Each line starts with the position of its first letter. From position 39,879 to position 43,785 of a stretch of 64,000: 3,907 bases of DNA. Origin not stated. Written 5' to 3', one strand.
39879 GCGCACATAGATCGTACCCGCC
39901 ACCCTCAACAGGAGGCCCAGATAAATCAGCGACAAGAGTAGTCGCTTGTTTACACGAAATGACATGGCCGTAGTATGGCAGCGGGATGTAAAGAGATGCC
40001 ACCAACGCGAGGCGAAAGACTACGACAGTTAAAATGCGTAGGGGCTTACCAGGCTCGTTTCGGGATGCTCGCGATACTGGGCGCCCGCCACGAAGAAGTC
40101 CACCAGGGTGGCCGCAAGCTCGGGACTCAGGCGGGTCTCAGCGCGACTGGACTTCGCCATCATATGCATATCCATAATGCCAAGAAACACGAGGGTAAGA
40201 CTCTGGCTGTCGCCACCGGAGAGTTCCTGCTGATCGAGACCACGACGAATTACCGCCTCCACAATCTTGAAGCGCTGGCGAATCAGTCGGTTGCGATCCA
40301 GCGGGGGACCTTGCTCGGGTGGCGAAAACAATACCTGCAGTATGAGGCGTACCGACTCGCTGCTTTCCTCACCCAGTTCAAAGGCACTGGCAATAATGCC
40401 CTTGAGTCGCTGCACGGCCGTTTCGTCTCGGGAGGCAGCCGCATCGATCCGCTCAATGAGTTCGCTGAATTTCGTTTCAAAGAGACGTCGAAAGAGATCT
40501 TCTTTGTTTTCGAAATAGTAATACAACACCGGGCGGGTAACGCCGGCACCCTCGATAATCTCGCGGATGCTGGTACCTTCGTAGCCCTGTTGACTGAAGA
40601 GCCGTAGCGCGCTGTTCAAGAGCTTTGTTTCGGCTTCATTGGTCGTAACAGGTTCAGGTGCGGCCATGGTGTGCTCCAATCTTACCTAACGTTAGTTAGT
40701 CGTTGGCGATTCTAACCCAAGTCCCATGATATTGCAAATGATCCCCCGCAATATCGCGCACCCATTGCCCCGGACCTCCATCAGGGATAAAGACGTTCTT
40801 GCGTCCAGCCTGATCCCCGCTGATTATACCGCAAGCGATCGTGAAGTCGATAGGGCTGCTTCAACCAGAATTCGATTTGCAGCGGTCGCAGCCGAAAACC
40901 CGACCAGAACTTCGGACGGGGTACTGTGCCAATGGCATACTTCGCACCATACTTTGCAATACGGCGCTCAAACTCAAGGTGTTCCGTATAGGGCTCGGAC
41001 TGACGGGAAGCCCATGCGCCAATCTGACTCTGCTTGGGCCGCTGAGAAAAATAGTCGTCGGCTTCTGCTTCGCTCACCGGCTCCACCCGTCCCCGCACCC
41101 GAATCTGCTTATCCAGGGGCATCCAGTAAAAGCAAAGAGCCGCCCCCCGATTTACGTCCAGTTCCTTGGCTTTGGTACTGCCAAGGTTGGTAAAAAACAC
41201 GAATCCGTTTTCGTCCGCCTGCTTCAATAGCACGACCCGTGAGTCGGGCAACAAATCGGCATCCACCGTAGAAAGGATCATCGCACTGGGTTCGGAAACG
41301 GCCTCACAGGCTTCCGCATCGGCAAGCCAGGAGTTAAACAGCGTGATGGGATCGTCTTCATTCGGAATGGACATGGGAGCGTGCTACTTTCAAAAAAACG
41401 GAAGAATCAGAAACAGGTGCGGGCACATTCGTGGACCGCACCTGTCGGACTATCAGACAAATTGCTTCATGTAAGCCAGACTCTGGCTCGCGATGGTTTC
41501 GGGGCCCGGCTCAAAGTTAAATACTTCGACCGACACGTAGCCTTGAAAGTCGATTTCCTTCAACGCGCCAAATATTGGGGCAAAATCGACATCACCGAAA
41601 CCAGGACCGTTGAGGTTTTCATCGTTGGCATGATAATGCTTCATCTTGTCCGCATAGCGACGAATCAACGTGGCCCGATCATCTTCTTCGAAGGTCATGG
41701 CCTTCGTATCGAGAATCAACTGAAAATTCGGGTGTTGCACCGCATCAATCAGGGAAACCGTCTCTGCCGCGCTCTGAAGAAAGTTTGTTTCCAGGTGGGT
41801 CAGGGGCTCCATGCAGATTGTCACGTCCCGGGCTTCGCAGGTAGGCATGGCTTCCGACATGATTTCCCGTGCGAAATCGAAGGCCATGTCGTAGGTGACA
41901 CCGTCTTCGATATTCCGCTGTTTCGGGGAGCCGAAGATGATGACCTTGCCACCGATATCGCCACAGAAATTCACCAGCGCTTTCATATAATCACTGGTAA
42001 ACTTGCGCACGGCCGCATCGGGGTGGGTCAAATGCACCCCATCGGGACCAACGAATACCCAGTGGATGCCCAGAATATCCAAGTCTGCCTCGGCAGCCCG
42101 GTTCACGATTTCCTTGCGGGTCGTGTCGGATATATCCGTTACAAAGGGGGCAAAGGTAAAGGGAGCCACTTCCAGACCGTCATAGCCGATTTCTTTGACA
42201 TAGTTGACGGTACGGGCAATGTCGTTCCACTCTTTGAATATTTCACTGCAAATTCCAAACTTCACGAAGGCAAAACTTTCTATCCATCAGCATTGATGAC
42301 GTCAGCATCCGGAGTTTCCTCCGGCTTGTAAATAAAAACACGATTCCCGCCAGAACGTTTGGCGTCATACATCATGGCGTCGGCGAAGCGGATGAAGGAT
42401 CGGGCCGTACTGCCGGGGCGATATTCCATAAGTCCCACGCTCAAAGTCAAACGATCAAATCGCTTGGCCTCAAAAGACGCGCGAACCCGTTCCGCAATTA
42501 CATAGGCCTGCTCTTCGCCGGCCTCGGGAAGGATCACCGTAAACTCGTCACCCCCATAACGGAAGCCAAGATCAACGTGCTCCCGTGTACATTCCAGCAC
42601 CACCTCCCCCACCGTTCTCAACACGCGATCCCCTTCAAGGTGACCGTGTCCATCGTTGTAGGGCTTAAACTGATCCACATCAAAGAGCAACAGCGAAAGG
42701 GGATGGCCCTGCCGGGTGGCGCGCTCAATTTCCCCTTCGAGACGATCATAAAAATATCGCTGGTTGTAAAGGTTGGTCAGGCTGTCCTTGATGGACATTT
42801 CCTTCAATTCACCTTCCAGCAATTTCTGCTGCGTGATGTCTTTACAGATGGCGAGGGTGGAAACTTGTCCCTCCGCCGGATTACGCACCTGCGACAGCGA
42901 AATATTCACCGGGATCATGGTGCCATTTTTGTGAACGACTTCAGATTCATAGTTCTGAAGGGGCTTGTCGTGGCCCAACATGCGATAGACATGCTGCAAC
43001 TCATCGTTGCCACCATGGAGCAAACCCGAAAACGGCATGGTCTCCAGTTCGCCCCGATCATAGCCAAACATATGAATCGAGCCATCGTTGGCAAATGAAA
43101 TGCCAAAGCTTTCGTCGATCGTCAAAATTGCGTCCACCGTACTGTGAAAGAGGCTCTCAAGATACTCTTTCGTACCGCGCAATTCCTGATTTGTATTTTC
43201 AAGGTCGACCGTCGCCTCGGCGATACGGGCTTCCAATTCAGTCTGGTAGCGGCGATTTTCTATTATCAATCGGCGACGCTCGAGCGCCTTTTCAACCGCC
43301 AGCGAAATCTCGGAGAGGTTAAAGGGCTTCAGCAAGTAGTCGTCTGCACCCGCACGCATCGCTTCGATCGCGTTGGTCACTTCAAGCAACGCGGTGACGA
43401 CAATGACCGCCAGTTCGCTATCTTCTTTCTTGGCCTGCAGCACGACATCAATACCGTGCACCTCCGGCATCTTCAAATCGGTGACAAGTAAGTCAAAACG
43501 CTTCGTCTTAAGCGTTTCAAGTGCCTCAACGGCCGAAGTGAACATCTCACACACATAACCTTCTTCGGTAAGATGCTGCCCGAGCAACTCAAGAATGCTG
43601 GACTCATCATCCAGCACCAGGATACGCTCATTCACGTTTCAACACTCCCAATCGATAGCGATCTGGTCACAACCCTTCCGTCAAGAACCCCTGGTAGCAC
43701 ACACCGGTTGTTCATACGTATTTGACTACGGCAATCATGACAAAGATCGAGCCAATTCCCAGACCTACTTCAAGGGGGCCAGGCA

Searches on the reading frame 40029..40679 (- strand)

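Call 7: search_protein_families(library=pfam, proteins=[window:40029-40679:-], max_evalue=0.001)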
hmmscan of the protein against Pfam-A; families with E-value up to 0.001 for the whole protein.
window:40029-40679:- (216 aa): 1 family
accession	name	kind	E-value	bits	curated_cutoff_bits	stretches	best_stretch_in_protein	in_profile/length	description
PF00440.29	TetR_N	-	1.8e-18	66.5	24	1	20-65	1-46/47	Bacterial regulatory proteins, tetR family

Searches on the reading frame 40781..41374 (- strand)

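Call 8: search_protein_families(library=pfam, proteins=[window:40781-41374:-], max_evalue=0.001)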
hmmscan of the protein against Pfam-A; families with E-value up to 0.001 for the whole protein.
window:40781-41374:- (197 aa): 3 families
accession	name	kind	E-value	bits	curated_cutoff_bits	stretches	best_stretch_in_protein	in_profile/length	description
PF01243.27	PNPOx_N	-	3.2e-24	86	28.1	1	20-139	3-113/120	Pyridoxamine 5'-phosphate oxidase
PF10590.14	PNP_phzG_C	-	2.8e-16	59.6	27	1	157-197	1-42/42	Pyridoxine 5'-phosphate oxidase C-terminal dimerisation region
PF12766.13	Pyridox_oxase_2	-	2e-06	28.8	26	1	25-98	17-97/100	Pyridoxamine 5'-phosphate oxidase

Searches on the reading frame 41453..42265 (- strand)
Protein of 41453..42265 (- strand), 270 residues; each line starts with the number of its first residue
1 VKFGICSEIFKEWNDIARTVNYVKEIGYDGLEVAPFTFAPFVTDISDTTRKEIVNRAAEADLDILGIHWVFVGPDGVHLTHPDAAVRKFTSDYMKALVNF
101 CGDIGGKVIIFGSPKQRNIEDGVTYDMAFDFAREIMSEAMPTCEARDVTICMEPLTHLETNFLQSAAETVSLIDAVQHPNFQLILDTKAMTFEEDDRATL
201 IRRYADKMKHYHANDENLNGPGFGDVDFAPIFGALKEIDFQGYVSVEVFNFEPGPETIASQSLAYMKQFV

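Call 8: search_protein_families(library=pfam, proteins=[window:41453-42265:-], max_evalue=0.001)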
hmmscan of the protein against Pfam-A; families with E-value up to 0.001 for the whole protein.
window:41453-42265:- (270 aa): 1 family
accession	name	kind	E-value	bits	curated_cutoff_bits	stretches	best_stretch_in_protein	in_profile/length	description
PF01261.30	AP_endonuc_2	-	3.9e-42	145.1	31.1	1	21-268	2-248/249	Xylose isomerase-like TIM barrel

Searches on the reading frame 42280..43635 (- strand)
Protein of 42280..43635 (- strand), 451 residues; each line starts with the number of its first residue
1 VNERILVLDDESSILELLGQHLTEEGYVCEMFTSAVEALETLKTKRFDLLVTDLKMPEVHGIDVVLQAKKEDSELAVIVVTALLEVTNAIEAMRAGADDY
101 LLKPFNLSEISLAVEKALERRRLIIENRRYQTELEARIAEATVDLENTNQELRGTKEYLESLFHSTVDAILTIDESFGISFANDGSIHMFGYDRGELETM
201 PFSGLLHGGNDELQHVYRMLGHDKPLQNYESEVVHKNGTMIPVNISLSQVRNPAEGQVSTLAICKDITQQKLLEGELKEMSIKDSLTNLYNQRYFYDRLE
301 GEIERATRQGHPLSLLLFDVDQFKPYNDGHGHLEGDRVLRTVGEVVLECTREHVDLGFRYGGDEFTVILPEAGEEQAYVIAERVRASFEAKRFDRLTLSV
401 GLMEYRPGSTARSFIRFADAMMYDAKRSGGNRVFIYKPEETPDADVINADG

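Call 8: search_protein_families(library=pfam, proteins=[window:42280-43635:-], max_evalue=0.001)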
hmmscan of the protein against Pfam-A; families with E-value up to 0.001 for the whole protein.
window:42280-43635:- (451 aa): 6 families
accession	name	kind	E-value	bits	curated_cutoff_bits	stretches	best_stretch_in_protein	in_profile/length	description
PF00990.26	GGDEF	-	6.1e-39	133.8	23.8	1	283-432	3-161/161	Diguanylate cyclase, GGDEF domain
PF00072.30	Response_reg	-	1.8e-27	96.2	30.2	1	5-114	1-110/111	Response regulator receiver domain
PF13426.13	PAS_9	-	5.7e-11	43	27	1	168-269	2-103/103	PAS domain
PF00989.32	PAS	-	5.2e-05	23.7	22.6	1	158-256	2-102/113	PAS fold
PF13188.13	PAS_8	-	8.4e-05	22.8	21.8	1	157-204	1-45/65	PAS domain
PF08448.16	PAS_4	-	0.00016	22.3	23.1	1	163-271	1-109/110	PAS fold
